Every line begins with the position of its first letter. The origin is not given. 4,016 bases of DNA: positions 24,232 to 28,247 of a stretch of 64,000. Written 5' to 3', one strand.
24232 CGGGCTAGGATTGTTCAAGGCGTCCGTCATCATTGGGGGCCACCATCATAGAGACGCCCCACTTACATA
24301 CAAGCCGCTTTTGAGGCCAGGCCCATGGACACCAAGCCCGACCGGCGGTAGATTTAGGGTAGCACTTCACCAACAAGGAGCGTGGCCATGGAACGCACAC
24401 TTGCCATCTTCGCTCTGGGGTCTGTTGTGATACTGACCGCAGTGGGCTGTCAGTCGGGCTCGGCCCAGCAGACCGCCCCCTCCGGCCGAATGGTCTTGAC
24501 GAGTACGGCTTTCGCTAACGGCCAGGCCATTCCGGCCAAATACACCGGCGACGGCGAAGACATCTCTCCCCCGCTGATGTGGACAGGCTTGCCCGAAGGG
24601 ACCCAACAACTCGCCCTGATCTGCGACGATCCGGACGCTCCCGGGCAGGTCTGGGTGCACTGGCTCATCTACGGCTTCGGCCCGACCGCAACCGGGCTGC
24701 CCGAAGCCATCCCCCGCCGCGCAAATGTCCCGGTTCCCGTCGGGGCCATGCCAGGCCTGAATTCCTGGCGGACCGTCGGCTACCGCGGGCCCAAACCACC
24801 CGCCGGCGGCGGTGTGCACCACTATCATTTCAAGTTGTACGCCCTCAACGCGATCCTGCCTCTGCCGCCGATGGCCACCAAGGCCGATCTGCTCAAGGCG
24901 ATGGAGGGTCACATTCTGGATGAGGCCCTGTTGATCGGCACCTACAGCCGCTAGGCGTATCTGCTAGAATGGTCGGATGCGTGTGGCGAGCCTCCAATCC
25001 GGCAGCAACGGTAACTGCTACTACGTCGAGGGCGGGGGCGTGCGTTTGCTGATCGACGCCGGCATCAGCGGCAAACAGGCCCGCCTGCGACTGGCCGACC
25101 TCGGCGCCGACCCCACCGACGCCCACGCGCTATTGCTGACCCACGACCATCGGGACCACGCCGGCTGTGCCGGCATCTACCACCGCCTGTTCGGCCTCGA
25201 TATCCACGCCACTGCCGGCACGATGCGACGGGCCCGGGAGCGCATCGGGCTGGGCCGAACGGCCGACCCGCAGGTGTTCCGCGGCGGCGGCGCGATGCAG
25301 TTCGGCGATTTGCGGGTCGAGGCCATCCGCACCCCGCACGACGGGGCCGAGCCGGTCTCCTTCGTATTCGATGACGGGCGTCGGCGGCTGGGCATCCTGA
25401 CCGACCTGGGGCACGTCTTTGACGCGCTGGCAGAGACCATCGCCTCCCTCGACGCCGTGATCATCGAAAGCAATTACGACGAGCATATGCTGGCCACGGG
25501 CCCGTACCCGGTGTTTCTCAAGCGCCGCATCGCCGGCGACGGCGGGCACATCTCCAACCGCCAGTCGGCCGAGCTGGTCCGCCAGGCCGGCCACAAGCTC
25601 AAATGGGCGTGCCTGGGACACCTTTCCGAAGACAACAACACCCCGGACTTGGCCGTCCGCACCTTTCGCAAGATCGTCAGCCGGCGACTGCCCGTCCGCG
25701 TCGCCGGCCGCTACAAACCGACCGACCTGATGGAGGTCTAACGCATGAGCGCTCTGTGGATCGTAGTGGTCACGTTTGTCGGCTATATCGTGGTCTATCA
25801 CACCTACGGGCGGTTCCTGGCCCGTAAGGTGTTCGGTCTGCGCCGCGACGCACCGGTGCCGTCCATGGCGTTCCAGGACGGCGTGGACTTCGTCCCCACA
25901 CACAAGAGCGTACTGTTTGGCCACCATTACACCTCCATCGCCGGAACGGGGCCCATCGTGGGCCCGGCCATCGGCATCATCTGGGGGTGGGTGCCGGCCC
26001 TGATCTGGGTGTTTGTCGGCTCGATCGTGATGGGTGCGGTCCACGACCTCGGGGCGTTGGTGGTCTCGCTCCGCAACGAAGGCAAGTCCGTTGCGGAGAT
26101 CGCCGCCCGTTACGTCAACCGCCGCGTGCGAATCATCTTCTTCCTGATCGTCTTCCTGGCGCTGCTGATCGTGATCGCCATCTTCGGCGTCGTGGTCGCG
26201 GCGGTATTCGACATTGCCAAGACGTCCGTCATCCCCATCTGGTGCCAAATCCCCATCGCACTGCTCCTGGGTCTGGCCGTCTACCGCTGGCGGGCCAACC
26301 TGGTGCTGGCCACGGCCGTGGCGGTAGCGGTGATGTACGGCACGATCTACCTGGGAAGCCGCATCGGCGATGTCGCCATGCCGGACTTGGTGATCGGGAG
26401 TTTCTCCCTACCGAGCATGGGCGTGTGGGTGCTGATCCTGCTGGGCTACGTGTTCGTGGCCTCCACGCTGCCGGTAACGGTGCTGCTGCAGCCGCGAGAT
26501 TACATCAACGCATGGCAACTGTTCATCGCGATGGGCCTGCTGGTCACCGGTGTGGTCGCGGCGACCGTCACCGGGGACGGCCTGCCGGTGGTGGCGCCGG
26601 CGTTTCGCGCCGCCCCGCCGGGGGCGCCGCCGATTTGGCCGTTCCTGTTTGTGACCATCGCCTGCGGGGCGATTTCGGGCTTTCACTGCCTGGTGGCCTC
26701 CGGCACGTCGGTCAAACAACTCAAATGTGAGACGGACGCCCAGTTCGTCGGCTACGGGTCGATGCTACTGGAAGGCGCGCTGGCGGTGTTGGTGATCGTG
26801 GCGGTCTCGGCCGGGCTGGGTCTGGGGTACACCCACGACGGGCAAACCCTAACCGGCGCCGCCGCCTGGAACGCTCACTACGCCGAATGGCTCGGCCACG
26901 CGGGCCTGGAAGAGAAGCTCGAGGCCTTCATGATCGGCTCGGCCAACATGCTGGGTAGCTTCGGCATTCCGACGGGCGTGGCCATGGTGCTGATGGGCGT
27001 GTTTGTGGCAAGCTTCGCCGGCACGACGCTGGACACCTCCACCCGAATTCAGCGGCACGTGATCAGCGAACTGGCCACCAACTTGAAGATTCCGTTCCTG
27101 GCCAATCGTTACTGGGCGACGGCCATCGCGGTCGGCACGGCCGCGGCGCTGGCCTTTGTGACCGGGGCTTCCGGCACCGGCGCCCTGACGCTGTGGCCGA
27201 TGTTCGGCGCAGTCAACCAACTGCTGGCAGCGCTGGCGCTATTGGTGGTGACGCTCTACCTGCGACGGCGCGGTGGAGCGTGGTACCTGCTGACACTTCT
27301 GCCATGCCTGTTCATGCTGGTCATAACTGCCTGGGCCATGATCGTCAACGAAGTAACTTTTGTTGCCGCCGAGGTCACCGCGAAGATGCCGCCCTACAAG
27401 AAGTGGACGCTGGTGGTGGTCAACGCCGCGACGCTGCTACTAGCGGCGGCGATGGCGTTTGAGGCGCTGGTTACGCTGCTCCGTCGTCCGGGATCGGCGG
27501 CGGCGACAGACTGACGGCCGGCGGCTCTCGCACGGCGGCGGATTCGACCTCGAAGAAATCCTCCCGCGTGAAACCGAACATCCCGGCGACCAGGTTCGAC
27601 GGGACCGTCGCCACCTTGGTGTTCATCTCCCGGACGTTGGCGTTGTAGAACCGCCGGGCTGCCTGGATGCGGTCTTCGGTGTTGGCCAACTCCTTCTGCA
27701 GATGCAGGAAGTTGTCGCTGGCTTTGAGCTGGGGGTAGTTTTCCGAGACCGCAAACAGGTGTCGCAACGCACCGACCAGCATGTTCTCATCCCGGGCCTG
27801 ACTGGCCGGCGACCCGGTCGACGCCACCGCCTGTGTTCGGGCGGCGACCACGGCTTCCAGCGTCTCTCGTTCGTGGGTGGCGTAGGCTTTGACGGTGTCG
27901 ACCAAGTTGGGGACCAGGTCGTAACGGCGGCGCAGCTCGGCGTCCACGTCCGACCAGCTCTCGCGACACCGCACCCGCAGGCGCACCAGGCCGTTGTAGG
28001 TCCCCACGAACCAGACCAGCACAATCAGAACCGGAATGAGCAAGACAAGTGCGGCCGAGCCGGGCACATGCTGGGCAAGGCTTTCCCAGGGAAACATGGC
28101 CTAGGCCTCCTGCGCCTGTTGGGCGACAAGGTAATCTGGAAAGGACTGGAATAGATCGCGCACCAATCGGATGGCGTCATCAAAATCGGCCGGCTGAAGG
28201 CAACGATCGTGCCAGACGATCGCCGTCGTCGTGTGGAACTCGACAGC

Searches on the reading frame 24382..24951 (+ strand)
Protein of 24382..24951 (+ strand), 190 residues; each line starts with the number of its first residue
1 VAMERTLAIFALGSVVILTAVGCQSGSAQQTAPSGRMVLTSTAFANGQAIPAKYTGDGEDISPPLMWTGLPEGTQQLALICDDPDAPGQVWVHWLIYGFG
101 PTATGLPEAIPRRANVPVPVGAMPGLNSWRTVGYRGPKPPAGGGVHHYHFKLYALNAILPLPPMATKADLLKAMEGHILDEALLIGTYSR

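Call 60: search_protein_families(library=pfam, proteins=[window:24382-24951:+], max_evalue=0.0001)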
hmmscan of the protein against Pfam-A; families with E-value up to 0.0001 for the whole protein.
window:24382-24951:+ (190 aa): 1 family
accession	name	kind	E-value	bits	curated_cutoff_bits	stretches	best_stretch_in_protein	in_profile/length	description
PF01161.25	PBP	-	3.2e-39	134.8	24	1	50-188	2-135/135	Phosphatidylethanolamine-binding protein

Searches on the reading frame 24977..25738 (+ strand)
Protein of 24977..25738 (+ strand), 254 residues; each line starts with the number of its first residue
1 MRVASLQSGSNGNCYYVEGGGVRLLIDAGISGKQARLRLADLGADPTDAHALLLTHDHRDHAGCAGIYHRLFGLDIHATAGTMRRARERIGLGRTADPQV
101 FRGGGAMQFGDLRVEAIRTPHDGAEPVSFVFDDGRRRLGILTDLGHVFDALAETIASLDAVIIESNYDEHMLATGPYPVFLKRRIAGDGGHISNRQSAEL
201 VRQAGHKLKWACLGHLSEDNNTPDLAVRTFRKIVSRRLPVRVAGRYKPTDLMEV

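Call 61: search_protein_families(library=pfam, proteins=[window:24977-25738:+], max_evalue=0.0001)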
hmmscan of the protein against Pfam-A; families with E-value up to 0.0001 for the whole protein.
window:24977-25738:+ (254 aa): 3 families
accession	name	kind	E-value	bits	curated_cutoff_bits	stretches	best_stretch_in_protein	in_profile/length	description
PF12706.13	Lactamase_B_2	-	9e-17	61.8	27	1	23-209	2-195/200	Beta-lactamase superfamily domain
PF00753.33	Lactamase_B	-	3e-15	57.1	22.7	1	11-148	5-154/196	Metallo-beta-lactamase superfamily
PF13483.12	Lactamase_B_3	-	4.7e-08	33.6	24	1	12-162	7-130/160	Beta-lactamase superfamily domain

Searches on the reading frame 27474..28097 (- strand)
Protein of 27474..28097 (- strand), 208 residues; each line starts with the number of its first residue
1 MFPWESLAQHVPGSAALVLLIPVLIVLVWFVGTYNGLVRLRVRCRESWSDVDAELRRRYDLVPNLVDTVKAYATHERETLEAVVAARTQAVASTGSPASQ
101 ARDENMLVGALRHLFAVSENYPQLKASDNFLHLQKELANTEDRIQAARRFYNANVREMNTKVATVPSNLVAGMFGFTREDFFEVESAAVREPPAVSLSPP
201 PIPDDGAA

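Call 61: search_protein_families(library=pfam, proteins=[window:27474-28097:-], max_evalue=0.0001)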
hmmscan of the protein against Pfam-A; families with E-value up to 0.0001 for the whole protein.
window:27474-28097:- (208 aa): 1 family
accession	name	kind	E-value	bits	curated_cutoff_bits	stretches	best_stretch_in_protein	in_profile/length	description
PF04011.17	LemA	-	1.6e-56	190.7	26.2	1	47-196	1-148/149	LemA family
